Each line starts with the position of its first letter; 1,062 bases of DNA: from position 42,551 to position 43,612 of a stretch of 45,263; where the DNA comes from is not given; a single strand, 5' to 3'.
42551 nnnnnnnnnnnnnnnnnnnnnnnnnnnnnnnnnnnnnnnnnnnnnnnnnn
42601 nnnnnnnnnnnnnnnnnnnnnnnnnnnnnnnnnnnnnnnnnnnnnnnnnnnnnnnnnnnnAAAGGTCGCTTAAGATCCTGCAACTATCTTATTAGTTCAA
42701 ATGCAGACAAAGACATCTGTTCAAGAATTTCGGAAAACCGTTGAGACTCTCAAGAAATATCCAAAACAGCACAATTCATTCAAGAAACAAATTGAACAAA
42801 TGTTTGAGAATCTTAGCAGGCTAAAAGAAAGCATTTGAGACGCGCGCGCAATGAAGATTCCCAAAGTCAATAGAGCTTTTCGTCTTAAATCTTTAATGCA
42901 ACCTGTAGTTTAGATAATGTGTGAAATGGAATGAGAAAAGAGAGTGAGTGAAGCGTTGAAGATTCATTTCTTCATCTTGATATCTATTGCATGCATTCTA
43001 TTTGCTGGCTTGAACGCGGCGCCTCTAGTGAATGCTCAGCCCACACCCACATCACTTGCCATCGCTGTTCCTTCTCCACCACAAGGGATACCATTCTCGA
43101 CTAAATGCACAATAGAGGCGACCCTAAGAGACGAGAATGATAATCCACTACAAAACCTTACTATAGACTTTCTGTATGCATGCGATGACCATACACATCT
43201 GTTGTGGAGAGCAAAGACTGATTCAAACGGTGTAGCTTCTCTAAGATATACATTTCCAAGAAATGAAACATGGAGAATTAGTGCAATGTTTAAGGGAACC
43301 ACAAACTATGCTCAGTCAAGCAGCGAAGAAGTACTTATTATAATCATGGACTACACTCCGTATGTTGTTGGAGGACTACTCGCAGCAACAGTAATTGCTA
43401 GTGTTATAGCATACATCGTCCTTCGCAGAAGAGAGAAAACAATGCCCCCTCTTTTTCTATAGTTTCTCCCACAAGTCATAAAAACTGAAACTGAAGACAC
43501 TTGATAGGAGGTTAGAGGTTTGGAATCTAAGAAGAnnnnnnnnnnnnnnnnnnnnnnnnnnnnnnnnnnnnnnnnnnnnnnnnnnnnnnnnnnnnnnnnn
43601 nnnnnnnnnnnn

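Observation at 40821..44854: Nested direct repeats and (CG)n palindromes partition the 4 kb next to rnpB into cassette-like units of unrelated small genes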

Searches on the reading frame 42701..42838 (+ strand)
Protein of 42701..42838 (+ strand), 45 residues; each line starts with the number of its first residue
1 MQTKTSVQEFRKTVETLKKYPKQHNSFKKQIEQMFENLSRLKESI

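Call 10: search_protein_families(library=pfam, proteins=[window:42701-42838:+], max_evalue=0.01)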
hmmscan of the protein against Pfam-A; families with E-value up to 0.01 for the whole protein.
window:42701-42838:+ (45 aa): 0 families

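Call 16: find_homologous_proteins(query=window:42701-42835:+, max_evalue=10)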
Query seq(45 aa): no candidate shares three 5-residue words with the query. No homologue found.

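Call 58: search_protein_representatives(alignment_id=A7)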
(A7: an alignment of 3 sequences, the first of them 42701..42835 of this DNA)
Query: 3 sequences, 45 profile positions. Proteins with E-value up to 0.001 (for the whole library): 16; up to 1e-10: 1; up to 1e-30: 0. The best 16 are listed.
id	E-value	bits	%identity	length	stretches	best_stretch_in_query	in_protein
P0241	8.3e-11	57.7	-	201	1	1-45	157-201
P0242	2.3e-09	53.1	-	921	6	26-40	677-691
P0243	8.9e-09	51.2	-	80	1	1-45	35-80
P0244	2.0e-08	50.1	-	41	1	9-45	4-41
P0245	3.1e-08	49.5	-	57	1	1-42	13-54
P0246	2.3e-06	43.5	-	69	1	1-45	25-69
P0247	3.9e-06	42.8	-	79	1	1-45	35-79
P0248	7.9e-06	41.8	-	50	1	4-45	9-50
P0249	4.1e-05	39.5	-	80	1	2-45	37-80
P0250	5.5e-05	39.1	-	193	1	2-43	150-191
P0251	5.6e-05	39.0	-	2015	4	4-22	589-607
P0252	9.7e-05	38.3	-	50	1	7-43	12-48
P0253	1.6e-04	37.6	-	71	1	3-45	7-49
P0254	2.8e-04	36.8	-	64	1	5-41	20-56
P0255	7.2e-04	35.5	-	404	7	27-41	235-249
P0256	9.2e-04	35.2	-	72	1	2-45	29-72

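Call 60: find_encoding_contigs(protein=P0241, flank=10000, max_places=4)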
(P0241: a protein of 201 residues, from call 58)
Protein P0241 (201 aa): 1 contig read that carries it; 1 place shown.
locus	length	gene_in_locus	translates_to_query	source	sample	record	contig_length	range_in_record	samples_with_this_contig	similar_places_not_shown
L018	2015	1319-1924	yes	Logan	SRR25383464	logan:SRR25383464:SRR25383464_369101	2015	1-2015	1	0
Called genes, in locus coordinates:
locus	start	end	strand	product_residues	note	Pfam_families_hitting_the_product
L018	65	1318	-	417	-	PF00589:Phage_integrase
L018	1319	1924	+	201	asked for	-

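Call 61: search_protein_families(library=pfam, proteins=[P0241, P0250], max_evalue=1)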
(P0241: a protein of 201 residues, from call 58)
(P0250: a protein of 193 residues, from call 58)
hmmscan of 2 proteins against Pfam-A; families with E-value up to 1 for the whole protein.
P0241 (201 aa): 3 families
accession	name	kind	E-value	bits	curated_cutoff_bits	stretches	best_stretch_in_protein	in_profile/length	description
PF21136.3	MUS81-like_WH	-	0.024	15.4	27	1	32-68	31-66/86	Crossover junction endonuclease MUS81-like, winged helix domain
PF10557.15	Cullin_Nedd8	-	0.034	14.7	36.9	1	158-192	18-53/63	Cullin protein neddylation domain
PF01935.23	DUF87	-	0.082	13.4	23.2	1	144-195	92-145/220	Helicase HerA, central domain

P0250 (193 aa): 6 families
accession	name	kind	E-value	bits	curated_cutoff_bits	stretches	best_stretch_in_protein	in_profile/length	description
PF25212.1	HVO_A0114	-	0.0022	18.2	27.6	1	7-58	16-67/84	HVO_A0114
PF13412.12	HTH_24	-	0.0029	17.6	21.9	1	15-58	5-48/48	Winged helix-turn-helix DNA-binding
PF01978.25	TrmB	-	0.031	14.6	25.6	1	16-63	11-58/68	Sugar-specific transcriptional regulator TrmB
PF12363.14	Phage_TAC_12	-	0.097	13.6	26.2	1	136-188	48-99/111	Phage tail assembly chaperone protein, TAC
PF12802.13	MarR_2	-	0.23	12.1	27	1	11-35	3-28/61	MarR family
PF02686.20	GatC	-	0.24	12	23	0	171-192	5-26/66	Glu-tRNAGln amidotransferase C subunit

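Call 62: search_protein_families(library=phrogs, proteins=[P0241, P0250], max_evalue=1)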
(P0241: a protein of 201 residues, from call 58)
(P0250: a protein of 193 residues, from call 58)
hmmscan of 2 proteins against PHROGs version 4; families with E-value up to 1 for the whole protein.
P0241 (201 aa): 0 families

P0250 (193 aa): 8 families
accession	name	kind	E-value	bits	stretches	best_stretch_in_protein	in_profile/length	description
phrog_11214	-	unknown function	0.0017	19.3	1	8-64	46-102/123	-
phrog_11046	-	transcription regulation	0.0049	17.7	1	18-83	14-77/94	transcriptional regulator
phrog_4224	-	unknown function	0.024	15.6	0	13-67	15-72/119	-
phrog_8794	-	transcription regulation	0.064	14.3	1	148-176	126-154/159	sigma factor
phrog_33124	-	unknown function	0.11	12.6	1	119-173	158-213/370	-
phrog_20984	-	unknown function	0.12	13.5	1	108-191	28-111/120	-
phrog_22644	-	unknown function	0.14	11.6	1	115-175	271-332/652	-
phrog_4278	-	unknown function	0.2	12.5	1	6-80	24-101/127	-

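Call 65: list_cluster_members(proteins=[P0241, P0250, P0243, P0244, P0245, P0246, P0247, P0248, P0249, P0256])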
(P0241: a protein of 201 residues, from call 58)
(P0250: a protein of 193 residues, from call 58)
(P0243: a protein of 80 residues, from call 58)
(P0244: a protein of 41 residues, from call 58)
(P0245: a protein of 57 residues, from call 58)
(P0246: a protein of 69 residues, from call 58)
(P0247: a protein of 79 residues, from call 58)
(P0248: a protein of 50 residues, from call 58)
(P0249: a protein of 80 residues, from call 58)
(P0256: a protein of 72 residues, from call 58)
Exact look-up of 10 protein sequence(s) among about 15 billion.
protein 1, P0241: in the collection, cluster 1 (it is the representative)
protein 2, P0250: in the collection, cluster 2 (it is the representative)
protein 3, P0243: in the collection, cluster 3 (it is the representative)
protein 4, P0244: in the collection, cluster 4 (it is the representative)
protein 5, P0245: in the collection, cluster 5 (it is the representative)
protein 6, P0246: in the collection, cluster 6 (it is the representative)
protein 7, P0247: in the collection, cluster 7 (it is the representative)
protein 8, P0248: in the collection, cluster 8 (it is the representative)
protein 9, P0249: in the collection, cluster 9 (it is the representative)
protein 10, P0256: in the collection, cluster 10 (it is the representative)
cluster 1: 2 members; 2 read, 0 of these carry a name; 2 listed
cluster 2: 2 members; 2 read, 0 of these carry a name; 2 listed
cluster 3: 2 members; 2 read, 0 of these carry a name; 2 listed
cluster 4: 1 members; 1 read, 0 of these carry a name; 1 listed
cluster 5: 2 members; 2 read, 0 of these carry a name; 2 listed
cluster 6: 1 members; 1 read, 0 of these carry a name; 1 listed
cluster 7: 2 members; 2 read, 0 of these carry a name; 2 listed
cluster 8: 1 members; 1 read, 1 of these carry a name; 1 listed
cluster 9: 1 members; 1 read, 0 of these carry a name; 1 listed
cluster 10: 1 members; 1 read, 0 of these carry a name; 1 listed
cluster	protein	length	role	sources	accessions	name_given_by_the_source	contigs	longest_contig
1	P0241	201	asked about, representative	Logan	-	-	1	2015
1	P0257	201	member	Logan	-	-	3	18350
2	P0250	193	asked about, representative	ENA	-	-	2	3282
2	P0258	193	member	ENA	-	-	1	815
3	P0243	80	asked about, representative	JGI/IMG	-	-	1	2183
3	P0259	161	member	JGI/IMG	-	-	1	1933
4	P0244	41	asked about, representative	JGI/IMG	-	-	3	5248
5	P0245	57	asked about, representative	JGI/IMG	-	-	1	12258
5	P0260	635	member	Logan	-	-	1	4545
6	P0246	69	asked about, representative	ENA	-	-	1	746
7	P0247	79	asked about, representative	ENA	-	-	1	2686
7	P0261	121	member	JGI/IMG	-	-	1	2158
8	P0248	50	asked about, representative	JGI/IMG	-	hypothetical protein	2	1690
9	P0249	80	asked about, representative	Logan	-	-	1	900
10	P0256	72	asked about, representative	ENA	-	-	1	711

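Call 66: find_encoding_contigs(protein=P0257, flank=10000, max_places=4)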
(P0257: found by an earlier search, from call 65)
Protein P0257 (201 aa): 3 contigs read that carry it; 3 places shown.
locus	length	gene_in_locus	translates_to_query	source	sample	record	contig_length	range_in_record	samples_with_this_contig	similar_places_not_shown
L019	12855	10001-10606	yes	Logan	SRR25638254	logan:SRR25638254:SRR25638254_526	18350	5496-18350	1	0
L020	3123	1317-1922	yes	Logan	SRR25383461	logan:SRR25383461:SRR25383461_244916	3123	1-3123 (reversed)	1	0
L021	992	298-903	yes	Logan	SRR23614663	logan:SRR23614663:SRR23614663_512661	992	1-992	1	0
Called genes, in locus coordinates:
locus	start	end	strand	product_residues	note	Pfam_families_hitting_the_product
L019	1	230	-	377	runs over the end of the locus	PF05559:DUF763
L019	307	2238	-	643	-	PF07676:PD40 (faint), PF20434:BD-FAE, PF00326:Peptidase_S9, PF01738:DLH (weak)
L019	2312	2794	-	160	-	PF01467:CTP_transf_like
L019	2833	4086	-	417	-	PF02441:Flavoprotein, PF04127:DFP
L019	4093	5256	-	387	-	PF00282:Pyridoxal_deC, PF00155:Aminotran_1_2, PF01212:Beta_elim_lyase (weak), PF00266:Aminotran_5, PF01041:DegT_DnrJ_EryC1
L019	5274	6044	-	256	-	PF02548:Pantoate_transf, PF13714:PEP_mutase (faint)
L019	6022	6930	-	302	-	PF02558:ApbA, PF08546:ApbA_C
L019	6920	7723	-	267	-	PF02006:PPS_PS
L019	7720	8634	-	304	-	PF00288:GHMP_kinases_N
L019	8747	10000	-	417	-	PF00589:Phage_integrase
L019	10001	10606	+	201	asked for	-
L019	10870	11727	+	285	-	-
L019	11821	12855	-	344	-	?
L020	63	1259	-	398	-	PF00589:Phage_integrase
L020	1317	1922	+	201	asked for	-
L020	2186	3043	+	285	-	-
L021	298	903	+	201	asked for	-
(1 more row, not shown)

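Call 69: search_protein_families(library=pfam, proteins=[L019:10870-11727:+, L019:8747-10000:-], max_evalue=0.1)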
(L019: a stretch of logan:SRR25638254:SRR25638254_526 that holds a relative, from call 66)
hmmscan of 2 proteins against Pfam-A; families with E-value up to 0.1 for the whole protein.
L019:10870-11727:+ (285 aa): 0 families

L019:8747-10000:- (417 aa): 4 families
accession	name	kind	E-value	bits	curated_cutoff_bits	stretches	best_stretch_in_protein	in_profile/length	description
PF00589.27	Phage_integrase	-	2.9e-12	47.1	27.1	1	219-370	6-170/172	Phage integrase family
PF09723.15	Zn_ribbon_8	-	0.017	15.6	34.4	0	67-78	6-17/41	Zinc ribbon domain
PF25208.1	DUF7838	-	0.05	14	28.5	1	39-76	5-43/55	Domain of unknown function (DUF7838)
PF01096.23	Zn_ribbon_TFIIS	-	0.081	13.2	21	0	42-76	2-38/39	Transcription factor S-II (TFIIS)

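Call 72: find_encoding_contigs(protein=P0245, flank=10000, max_places=3)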
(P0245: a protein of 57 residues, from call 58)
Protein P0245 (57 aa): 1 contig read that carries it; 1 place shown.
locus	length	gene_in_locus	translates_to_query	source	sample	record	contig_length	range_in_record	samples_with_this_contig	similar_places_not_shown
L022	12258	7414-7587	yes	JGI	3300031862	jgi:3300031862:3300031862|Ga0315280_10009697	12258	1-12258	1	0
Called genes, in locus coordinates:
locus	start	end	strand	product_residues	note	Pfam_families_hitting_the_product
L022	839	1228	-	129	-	PF13191:AAA_16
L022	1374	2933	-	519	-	-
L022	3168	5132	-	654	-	PF00963:Cohesin (weak)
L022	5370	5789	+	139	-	-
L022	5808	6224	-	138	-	PF01726:LexA_DNA_bind (weak)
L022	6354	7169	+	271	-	-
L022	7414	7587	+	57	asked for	-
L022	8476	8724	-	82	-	-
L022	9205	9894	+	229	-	PF21473:OB_Ssb-like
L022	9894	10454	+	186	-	PF11858:DUF3378 (faint), PF00352:TBP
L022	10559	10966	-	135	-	-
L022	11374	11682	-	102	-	PF01918:Alba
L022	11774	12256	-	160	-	?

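Call 83: search_protein_families(library=ncbifam, proteins=[L019:8747-10000:-, L019:10001-10606:+, L019:10870-11727:+], max_evalue=0.1)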
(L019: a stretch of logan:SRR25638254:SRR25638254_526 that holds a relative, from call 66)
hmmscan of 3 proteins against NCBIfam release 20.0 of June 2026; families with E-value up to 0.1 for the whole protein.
L019:8747-10000:- (417 aa): 14 families
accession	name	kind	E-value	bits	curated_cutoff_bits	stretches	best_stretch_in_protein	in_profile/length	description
NF040815.2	recomb_XerA_Arch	equivalog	4.5e-17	62.5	220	1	135-370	7-256/263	site-specific tyrosine recombinase/integron integrase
TIGR02249.1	integrase_gron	subfamily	6.3e-09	35.6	265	1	327-366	259-298/315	integron integrase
TIGR02224.1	recomb_XerC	equivalog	1.3e-07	31.3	335.15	1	209-372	100-281/295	tyrosine recombinase XerC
TIGR02225.1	recomb_XerD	equivalog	4.6e-07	29.5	329.6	1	207-372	95-278/290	site-specific tyrosine recombinase XerD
NF050000.1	IS1_IS1595_Zn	domain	3.2e-06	27.6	28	1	43-78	1-33/34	IS1/IS1595 family N-terminal zinc-binding domain-containing protein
NF001399.0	PRK00283.1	subfamily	3.4e-06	26.5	279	1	207-370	105-285/300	tyrosine recombinase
NF002685.0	PRK02436.1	equivalog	1.5e-05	25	178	1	230-359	111-237/245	site-specific tyrosine recombinase XerD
NF003462.0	PRK05084.1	equivalog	3.8e-05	22.6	267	1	332-371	308-347/360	tyrosine recombinase XerS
NF002331.0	PRK01287.1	subfamily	8e-05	21.8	371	1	331-366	275-310/365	site-specific tyrosine recombinase XerC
NF033558.1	transpos_IS1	equivalog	0.0002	21.3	100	1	43-102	1-56/199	IS1 family transposase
NF048018.1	IS256_N_4Cys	domain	0.00057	20.5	27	1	42-76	1-31/31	transposase-like zinc-binding domain-containing protein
NF047912.1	ECs_2282_CxxC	subfamily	0.0084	16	37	1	42-81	4-42/60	ECs_2282 family putative zinc-binding protein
NF041502.1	integrase_1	equivalog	0.015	14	350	1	322-378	314-370/484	site-specific integrase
NF011946.0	PRK15417.1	equivalog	0.046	12.9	435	1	330-370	277-317/337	integron integrase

L019:10001-10606:+ (201 aa): 1 family
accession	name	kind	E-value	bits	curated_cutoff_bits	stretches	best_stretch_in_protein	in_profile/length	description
TIGR02809.1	phasin_3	equivalog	0.091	13.4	65.85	0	133-194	45-106/110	phasin family protein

L019:10870-11727:+ (285 aa): 0 families

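Call 84: search_protein_families(library=padloc, proteins=[L019:10870-11727:+, L019:10001-10606:+], max_evalue=0.1)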
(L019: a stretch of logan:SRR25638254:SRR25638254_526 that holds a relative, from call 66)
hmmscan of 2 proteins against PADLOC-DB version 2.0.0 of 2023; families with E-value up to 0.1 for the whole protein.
L019:10870-11727:+ (285 aa): 0 families

L019:10001-10606:+ (201 aa): 0 families

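Call 86: search_dna_similar(query=P0241, collection=phages, mode=protein, max_evalue=0.01, max_rows=10)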
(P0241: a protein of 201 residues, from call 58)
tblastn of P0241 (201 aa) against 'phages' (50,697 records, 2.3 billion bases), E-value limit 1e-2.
No match.

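Call 87: search_dna_similar(query=L019:8747-10000:-, collection=phages, mode=protein, max_evalue=0.00001, max_rows=10)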
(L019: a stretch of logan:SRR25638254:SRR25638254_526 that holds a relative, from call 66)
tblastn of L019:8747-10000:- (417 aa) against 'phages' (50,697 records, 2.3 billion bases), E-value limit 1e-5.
No match.

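Call 91: find_related_loci(query=L019:8747-10000:-, collection=viral_contigs, flank=10000)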
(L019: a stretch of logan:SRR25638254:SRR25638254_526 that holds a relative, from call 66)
Query L019:8747-10000:- (417 aa) in viral_contigs; peptide patterns used: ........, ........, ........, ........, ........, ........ (x = any residue, [..] = any of these).
4 stretches matched a pattern, but none encodes a relative of the query by tblastn (E <= 1e-3).

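Call 97: predict_structure(alignment_id=A9)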
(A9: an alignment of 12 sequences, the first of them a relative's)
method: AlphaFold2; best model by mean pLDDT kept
length: 201 residues; sequences in the alignment: 12
mean_pLDDT: 60.3   pTM: 0.48
mean pLDDT of the five models: 60.3, 57.6, 56.4, 56.1, 55.2
residues with pLDDT >= 90: 3; 70-90: 77; 50-70: 41; < 50: 80
segments of 3 or more residues with pLDDT < 50: 1-23, 38-58, 64-97
pLDDT, mean of each block of 10 residues (from residue 1): 33 44 50 52 42 48 46 38 40 45 56 74 76 71 76 77 76 86 85 88 89
secondary structure, 60 per line:
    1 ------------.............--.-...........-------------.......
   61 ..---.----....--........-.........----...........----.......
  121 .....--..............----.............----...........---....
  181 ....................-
elements in order: H13-25 H30-40 H54-62 E71-74 E77-80 H81-84 H86-94 H99-109 H114-125 H128-141 H146-158 H163-173 H177-200

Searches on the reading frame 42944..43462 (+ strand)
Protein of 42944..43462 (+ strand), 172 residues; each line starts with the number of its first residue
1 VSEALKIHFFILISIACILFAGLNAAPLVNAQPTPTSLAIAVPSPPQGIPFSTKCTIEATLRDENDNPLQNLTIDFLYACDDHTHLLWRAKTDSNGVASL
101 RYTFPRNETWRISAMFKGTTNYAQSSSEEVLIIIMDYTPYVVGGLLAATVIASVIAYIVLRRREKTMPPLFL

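Call 10: search_protein_families(library=pfam, proteins=[window:42944-43462:+], max_evalue=0.01)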
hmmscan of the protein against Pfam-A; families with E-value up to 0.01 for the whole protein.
window:42944-43462:+ (172 aa): 3 families
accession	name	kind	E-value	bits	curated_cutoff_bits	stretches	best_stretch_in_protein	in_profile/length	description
PF16640.11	Big_3_5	-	8.3e-08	33.1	35.5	1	46-130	5-83/88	Bacterial Ig-like domain (group 3)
PF02369.22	Big_1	-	1.9e-07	31.5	34.9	1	53-121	17-85/93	Bacterial Ig-like domain (group 1)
PF21314.2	TM_ErbB1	-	0.0038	17.4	27.1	1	141-163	5-26/36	Epidermal growth factor receptor transmembrane-juxtamembrane segment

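Call 84: search_protein_families(library=padloc, proteins=[window:42944-43462:+], max_evalue=0.1)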
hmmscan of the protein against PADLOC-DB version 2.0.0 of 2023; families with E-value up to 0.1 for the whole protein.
window:42944-43462:+ (172 aa): 0 families
